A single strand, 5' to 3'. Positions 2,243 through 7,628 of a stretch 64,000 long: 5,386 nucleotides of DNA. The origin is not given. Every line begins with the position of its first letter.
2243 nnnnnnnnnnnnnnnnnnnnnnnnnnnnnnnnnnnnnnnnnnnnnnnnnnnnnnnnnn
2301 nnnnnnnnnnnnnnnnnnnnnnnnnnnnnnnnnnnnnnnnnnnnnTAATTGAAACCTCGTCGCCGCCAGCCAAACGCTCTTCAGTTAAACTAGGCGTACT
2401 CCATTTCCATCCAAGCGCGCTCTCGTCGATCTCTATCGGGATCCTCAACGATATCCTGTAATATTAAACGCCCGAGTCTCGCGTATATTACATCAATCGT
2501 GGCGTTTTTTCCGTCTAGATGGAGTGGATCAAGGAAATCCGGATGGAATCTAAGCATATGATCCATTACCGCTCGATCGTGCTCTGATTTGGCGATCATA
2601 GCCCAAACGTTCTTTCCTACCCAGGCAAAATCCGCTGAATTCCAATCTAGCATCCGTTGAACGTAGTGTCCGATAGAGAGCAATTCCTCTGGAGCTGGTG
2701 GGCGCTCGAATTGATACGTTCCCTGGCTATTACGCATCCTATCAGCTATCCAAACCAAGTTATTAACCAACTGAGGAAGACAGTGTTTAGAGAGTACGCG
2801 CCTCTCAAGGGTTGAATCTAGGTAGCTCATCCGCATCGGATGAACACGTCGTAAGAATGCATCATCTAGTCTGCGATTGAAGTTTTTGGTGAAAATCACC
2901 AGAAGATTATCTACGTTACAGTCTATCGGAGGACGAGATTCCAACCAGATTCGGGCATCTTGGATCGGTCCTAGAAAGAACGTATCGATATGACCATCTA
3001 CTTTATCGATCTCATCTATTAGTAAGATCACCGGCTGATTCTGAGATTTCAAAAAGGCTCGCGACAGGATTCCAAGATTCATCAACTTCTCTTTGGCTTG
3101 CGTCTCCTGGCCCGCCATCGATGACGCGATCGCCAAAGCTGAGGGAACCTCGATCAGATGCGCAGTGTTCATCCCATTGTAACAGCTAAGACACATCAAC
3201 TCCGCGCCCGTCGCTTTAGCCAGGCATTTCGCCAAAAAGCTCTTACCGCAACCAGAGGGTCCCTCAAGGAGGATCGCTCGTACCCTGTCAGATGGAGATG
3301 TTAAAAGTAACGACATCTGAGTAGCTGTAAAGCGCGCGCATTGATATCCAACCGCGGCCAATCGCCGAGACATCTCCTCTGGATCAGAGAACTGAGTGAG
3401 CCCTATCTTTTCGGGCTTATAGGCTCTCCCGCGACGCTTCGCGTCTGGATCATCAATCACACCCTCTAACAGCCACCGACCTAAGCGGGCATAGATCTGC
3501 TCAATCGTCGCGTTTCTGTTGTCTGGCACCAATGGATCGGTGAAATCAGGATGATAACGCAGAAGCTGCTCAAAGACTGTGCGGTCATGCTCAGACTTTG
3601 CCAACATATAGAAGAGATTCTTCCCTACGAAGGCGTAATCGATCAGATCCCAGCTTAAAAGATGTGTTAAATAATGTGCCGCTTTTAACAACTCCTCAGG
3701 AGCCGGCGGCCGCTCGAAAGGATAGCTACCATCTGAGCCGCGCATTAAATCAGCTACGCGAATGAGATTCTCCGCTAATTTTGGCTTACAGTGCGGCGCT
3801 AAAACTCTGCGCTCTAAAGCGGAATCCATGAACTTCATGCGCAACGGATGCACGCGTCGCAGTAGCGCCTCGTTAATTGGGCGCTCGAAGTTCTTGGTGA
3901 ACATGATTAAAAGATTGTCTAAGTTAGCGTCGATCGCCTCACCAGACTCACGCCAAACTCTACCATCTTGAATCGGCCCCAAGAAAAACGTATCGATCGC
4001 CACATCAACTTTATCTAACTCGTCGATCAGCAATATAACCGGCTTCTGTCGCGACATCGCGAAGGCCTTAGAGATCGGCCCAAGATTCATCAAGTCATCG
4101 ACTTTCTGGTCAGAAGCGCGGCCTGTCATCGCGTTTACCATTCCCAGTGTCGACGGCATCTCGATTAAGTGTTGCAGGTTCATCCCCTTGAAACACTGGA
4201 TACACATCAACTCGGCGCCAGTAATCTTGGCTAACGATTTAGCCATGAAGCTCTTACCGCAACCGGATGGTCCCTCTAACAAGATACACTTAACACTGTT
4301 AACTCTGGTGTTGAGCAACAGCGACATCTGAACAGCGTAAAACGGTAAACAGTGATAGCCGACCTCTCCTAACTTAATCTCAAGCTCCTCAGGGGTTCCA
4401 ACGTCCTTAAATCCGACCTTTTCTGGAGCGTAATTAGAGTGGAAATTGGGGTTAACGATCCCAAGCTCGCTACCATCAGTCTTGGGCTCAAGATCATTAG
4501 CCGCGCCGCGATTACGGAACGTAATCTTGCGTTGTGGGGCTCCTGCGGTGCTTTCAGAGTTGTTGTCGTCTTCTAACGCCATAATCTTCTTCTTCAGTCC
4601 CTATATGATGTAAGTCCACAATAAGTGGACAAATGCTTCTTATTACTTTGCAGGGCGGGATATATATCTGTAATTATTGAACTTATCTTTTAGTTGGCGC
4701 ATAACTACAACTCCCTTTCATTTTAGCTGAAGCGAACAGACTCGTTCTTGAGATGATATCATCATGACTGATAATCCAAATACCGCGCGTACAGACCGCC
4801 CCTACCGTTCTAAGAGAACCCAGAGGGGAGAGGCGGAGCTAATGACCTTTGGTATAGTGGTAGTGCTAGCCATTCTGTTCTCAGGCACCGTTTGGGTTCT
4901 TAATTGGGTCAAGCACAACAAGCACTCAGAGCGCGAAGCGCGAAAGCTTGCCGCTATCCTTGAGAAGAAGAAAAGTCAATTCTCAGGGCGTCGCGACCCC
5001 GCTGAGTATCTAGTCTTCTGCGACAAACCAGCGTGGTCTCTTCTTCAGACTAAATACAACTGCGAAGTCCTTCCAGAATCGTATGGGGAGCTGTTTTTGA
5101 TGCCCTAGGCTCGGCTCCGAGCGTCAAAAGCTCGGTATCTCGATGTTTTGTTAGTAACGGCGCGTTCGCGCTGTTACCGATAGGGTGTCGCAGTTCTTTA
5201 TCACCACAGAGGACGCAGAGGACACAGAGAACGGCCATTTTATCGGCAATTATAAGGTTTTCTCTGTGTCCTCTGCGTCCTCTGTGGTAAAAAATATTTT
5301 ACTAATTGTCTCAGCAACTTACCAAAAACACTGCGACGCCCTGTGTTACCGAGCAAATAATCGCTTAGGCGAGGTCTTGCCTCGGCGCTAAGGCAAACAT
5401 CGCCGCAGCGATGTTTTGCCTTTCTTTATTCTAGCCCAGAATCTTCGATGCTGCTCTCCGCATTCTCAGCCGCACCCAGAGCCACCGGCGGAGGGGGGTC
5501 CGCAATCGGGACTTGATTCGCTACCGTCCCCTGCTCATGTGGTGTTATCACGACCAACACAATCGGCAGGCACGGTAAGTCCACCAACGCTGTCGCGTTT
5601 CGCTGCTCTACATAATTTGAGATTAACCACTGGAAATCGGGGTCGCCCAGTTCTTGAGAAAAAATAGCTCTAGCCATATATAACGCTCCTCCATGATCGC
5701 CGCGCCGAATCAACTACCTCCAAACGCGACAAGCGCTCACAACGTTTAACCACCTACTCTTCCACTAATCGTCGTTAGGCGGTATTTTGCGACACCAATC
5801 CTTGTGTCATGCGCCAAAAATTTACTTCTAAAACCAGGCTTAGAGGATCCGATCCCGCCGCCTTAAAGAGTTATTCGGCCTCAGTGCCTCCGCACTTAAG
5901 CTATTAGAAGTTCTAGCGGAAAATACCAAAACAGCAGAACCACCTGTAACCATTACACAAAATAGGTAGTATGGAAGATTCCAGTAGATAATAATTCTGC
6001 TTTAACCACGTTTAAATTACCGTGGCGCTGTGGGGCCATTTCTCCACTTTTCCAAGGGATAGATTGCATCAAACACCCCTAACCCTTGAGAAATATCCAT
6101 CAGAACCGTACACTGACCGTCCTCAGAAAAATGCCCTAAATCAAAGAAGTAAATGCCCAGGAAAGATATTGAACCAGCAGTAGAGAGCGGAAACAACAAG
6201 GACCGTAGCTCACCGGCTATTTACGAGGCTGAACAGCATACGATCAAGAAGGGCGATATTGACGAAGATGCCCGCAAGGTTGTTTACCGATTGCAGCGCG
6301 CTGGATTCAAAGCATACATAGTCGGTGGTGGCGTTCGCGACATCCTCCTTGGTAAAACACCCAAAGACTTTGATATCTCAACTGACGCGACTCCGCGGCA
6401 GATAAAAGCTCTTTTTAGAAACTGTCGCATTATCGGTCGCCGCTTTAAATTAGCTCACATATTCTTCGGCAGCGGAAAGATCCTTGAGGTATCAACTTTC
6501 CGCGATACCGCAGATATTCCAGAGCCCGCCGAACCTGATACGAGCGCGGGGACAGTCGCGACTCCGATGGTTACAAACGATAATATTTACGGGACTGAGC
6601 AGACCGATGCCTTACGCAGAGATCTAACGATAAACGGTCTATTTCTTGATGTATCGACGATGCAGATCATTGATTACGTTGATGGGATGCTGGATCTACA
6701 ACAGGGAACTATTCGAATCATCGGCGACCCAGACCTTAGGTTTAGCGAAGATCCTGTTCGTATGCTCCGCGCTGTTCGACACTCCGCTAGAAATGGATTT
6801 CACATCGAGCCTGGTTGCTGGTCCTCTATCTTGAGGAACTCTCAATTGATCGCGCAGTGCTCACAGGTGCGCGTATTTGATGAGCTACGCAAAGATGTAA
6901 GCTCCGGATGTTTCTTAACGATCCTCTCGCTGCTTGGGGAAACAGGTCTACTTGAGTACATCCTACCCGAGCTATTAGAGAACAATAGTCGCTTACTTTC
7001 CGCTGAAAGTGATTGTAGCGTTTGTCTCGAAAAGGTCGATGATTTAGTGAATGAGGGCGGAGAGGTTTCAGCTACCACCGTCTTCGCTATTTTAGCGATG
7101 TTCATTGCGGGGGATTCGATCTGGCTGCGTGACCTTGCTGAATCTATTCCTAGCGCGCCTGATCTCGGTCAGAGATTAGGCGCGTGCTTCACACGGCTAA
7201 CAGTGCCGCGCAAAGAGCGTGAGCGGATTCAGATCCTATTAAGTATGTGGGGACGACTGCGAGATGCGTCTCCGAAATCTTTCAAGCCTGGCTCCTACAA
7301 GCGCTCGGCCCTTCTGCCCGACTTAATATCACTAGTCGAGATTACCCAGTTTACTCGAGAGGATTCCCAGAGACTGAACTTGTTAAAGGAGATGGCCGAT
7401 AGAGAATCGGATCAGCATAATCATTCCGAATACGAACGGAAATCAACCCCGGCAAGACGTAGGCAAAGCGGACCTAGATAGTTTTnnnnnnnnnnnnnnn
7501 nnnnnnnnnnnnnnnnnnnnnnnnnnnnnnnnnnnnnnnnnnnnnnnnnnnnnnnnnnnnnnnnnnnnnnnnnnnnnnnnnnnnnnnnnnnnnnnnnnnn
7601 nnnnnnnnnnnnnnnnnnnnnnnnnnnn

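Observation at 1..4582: Two-gene module: tandem AAA+ ATPase plus a very large uncharacterised partner protein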

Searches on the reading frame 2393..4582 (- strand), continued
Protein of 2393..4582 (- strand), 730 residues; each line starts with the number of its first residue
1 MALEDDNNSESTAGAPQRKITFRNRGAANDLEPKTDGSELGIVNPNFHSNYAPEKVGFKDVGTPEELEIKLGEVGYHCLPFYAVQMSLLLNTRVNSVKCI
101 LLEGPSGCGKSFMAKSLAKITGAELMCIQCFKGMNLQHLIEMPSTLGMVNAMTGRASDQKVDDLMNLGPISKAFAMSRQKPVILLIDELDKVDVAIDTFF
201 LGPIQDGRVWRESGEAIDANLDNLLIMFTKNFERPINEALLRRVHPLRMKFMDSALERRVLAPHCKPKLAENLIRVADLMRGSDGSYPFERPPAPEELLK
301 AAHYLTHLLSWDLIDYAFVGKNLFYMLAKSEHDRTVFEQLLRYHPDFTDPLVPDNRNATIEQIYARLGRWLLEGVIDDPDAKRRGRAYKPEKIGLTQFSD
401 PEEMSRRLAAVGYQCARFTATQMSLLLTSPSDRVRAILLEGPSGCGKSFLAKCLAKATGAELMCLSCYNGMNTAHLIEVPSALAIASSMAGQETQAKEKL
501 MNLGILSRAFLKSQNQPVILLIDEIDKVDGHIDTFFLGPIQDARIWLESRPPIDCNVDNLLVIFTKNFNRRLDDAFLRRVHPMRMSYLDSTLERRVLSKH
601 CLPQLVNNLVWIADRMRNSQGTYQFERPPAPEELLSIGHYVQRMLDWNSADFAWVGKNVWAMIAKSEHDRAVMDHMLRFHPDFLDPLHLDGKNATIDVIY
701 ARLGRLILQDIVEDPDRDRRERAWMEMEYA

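Call 96: find_encoding_contigs(protein=P0266, flank=6000, max_places=1)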
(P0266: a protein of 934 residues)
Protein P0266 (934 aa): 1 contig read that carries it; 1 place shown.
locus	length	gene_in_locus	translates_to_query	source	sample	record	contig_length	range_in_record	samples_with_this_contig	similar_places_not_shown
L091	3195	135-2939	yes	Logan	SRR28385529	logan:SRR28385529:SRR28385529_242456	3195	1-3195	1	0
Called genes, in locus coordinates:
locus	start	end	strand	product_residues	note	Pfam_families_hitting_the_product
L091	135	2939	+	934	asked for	-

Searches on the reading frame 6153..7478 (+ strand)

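Call 15: search_protein_families(library=pfam, proteins=[window:6153-7478:+], max_evalue=0.01)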
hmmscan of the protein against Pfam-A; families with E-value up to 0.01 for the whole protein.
window:6153-7478:+ (442 aa): 2 families
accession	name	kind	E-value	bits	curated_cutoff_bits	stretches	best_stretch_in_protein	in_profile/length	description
PF01743.26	PolyA_pol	-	6.7e-33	114.2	23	1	54-188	1-126/126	Poly A polymerase head domain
PF12627.12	PolyA_pol_RNAbd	-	1.2e-13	51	22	1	215-274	1-60/64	Probable RNA and SrmB- binding site of polymerase A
